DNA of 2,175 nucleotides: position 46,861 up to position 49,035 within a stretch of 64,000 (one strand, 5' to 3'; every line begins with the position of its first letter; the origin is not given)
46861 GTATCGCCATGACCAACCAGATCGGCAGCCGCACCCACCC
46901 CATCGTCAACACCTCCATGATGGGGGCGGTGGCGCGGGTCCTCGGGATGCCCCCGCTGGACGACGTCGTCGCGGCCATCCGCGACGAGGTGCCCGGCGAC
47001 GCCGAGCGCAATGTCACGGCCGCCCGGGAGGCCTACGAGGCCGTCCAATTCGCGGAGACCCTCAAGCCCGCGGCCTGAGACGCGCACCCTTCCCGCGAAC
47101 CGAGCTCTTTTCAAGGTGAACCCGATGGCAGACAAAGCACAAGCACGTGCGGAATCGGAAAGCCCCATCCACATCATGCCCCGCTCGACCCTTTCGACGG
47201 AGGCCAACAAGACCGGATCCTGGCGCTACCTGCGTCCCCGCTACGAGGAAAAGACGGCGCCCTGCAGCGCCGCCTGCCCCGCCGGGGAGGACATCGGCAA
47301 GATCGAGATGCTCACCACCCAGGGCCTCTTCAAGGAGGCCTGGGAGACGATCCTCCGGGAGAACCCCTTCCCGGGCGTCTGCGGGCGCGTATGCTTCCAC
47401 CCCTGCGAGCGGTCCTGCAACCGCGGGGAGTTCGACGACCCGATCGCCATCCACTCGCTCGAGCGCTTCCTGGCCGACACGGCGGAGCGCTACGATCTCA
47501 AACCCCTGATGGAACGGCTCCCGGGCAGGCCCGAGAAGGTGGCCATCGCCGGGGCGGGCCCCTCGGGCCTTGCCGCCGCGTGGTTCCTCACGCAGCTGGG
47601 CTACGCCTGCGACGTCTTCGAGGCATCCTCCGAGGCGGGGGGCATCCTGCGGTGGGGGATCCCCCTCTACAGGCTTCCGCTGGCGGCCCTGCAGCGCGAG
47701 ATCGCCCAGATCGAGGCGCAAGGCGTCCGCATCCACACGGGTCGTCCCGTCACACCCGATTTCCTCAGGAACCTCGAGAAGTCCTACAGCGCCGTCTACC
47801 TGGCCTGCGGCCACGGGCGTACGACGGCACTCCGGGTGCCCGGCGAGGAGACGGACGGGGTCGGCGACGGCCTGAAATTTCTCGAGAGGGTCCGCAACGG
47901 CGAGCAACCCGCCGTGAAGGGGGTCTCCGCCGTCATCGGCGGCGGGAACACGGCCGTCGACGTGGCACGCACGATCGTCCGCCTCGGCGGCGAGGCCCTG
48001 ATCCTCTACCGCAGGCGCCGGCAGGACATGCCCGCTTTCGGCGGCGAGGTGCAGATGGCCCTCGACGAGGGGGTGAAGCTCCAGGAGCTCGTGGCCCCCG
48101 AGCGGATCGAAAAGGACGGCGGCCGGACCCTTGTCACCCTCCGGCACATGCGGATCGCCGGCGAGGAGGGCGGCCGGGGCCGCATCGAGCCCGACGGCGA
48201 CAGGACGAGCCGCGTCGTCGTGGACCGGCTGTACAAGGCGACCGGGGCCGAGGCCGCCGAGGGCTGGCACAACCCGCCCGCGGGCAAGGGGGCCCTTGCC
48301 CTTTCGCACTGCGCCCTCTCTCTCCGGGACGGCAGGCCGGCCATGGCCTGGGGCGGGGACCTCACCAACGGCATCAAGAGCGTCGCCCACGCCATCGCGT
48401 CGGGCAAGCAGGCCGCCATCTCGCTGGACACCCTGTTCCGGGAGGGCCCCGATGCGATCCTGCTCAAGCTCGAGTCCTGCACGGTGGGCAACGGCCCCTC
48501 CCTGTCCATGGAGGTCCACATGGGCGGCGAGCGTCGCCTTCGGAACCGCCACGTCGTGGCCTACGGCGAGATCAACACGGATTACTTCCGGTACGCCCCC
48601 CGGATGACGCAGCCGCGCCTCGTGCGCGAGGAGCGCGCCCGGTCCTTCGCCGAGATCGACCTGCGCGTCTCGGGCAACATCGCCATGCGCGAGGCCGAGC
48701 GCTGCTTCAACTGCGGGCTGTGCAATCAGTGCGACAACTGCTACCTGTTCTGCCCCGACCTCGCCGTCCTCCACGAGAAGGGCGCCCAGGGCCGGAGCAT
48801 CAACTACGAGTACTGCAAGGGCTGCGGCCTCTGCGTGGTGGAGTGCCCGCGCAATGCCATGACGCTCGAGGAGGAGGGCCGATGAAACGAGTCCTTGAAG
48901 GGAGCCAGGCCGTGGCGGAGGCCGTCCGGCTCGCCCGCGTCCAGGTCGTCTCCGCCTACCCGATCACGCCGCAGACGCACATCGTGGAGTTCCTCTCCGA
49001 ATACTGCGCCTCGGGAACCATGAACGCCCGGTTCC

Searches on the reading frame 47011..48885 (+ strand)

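Call 64: search_protein_families(library=pfam, proteins=[window:47011-48885:+], max_evalue=0.00001)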
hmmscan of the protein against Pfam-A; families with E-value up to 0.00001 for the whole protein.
window:47011-48885:+ (624 aa): 5 families
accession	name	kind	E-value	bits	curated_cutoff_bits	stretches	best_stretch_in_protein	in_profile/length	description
PF14691.11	Fer4_20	-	1.8e-17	63.6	25.8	1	81-160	28-110/113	Dihydroprymidine dehydrogenase domain II, 4Fe-4S cluster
PF07992.20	Pyr_redox_2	-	4.8e-14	52.9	26.1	1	176-376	2-215/291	Pyridine nucleotide-disulphide oxidoreductase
PF00070.33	Pyr_redox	-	2.8e-07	31.4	22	0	307-356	3-51/82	Pyridine nucleotide-disulphide oxidoreductase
PF00037.32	Fer4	-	7.9e-07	29.1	21.1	1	597-617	3-23/24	4Fe-4S binding domain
PF13450.12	NAD_binding_8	-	1.2e-06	29.1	21.9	1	179-211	1-33/68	NAD(P)-binding Rossmann-like domain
